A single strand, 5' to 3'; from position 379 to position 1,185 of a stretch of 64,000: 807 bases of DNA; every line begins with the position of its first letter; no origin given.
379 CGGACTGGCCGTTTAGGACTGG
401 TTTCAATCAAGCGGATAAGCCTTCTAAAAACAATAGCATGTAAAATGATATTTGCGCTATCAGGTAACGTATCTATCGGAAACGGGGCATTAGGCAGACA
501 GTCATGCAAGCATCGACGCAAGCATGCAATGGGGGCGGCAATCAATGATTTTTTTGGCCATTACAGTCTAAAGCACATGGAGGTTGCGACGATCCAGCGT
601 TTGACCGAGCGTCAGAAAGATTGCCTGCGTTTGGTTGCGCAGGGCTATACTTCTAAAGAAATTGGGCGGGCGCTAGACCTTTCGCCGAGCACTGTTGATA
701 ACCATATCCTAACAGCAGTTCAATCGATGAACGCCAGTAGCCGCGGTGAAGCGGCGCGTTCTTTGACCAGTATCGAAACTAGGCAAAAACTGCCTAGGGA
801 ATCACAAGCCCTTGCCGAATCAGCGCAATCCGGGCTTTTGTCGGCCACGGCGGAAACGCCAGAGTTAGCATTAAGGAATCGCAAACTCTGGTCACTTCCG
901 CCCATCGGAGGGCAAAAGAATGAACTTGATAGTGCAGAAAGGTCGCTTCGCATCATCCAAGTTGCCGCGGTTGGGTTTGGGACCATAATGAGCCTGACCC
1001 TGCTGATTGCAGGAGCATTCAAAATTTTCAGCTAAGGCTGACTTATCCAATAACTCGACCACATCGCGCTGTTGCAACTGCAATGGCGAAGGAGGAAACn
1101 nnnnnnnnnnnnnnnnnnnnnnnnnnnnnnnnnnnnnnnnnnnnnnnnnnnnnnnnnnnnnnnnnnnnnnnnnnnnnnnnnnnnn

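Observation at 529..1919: Three-gene module (membrane-anchored LuxR, Cys-Pro-tailed small protein, small membrane protein): candidate peptide-signalling system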

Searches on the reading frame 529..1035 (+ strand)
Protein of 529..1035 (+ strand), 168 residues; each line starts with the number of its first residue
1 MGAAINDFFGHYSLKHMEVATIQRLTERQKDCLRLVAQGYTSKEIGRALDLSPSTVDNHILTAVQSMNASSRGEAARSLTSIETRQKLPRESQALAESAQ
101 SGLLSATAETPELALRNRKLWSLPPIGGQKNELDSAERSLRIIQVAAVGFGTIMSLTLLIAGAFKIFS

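Call 4: search_protein_families(library=pfam, proteins=[window:529-1035:+], max_evalue=0.1)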
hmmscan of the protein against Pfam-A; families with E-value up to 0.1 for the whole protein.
window:529-1035:+ (168 aa): 14 families
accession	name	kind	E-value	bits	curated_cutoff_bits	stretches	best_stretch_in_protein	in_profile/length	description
PF00196.25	GerE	-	6.4e-15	55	23.5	1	24-77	2-55/57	Bacterial regulatory proteins, luxR family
PF08281.18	Sigma70_r4_2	-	8.6e-09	35.4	25.7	1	21-64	7-51/54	Sigma-70, region 4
PF04545.22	Sigma70_r4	-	1.6e-05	24.7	24.1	1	22-65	2-46/50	Sigma-70, region 4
PF13384.12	HTH_23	-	5.3e-05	23.3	24.6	1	26-58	5-36/50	Homeodomain-like domain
PF13936.12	HTH_38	-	0.0002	21.4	27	1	34-60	15-41/44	Helix-turn-helix domain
PF14493.12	HTH_40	-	0.00057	20.6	27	1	33-68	6-41/89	Helix-turn-helix domain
PF13518.12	HTH_28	-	0.0014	19.1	25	1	32-59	5-32/52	Helix-turn-helix domain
PF13551.12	HTH_29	-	0.0051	17.3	28.1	1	30-62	2-35/64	Winged helix-turn helix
PF07506.17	RepB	-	0.021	15.3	30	1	27-60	9-42/185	RepB plasmid partitioning protein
PF02796.21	HTH_7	-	0.032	14.8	23.8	1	28-56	10-38/45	Helix-turn-helix domain of resolvase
PF01726.22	LexA_DNA_bind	-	0.039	14.2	23.7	0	23-60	2-47/65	LexA DNA binding domain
PF04967.18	HTH_10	-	0.076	13.3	23.1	0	40-65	24-49/53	HTH DNA binding domain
PF06056.18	Terminase_5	-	0.084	13.3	20.3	0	38-58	12-32/58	Putative ATPase subunit of terminase (gpP-like)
PF01022.26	HTH_5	-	0.087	13.2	22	0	40-59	16-35/47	Bacterial regulatory protein, arsR family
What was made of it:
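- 577..1035 (+): g1: tail-anchored LuxR-type regulator, 152 aa. HTH at nt 598-759 with an invariant Cys in RQKDCL (610-627); variable linker; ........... motif (895-927); C-terminal TM (952-1020). Pfam GerE 6.4e-15 (call 4).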

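Call 5: search_protein_families(library=ncbifam, proteins=[window:529-1035:+], max_evalue=0.1)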
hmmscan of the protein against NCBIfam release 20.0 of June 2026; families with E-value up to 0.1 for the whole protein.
window:529-1035:+ (168 aa): 31 families (the best 25 are shown)
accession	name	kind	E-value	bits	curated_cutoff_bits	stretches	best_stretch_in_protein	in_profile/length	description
NF007935.0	PRK10651.1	equivalog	2.5e-10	39.9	250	1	19-77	150-208/216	two-component system response regulator NarL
TIGR03020.2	EpsA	equivalog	5.3e-09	36.1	170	1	20-76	186-242/247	XrtB/PEP-CTERM-associated transcriptional regulator EpsA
NF047785.1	respo_reg_MadR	equivalog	6.6e-09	35.4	300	1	18-76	142-200/209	MadR family response regulator transcription factor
NF052366.1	photon_PedR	equivalog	1.3e-07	31.7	120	1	24-72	2-50/74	photosynthetic electron transport-dependent transcriptional regulator PedR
TIGR03541.1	reg_near_HchA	equivalog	1.8e-07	30.9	215.6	1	18-78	165-225/232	PA1136 family autoinducer-binding transcriptional regulator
NF041232.1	BagY_FevT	exception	6.3e-07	28.6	700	1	23-79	295-351/367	LuxR family transcriptional regulator BagY/FevT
TIGR02985.1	Sig70_bacteroi1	subfamily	1.5e-06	28.6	126.4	1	14-68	104-159/162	RNA polymerase sigma-70 factor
NF007708.0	PRK10403.1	equivalog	4.3e-06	26.3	343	1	14-75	143-204/215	nitrate/nitrite response regulator protein NarP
NF052445.1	RespRegMctR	equivalog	5.5e-06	25.9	300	1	15-66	135-186/205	two-component system response regulator MctR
NF047402.1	TransRegVisN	equivalog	1e-05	24.9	250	1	24-75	185-236/246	transcriptional regulator VisN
NF011896.0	PRK15369.1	equivalog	1.3e-05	25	242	1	16-70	141-195/211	two component system response regulator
NF003420.0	PRK04841.1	equivalog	1.4e-05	23.3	537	1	20-78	834-892/903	HTH-type transcriptional regulator MalT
TIGR02937.1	sigma70-ECF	superfamily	4.3e-05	23.2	42.9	1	21-66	114-160/165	sigma-70 family RNA polymerase sigma factor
NF006900.1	PRK09390.1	equivalog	7.7e-05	22.3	255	1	19-77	137-195/203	response regulator FixJ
NF050132.1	TransRegAbsR2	equivalog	0.00013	20.8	850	1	22-73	528-579/582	LuxR family transcriptional regulator AbsR2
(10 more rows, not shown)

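Call 64: search_protein_families(library=padloc, proteins=[window:577-1035:+], max_evalue=0.1)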
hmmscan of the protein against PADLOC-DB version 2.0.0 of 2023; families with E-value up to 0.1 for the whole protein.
window:577-1035:+ (152 aa): 4 families
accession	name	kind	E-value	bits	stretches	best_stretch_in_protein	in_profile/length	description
PDLC01855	CARF3--CARF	-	1e-06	26.7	1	6-49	215-258/288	-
PDLC01851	CARF3--CARF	-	4.7e-06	24.2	1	7-51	208-252/279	-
PDLC01848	CARF3--CARF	-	0.026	12.2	1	7-45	133-171/197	-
PDLC01850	CARF3--CARF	-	0.03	12.2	1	5-45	139-181/209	-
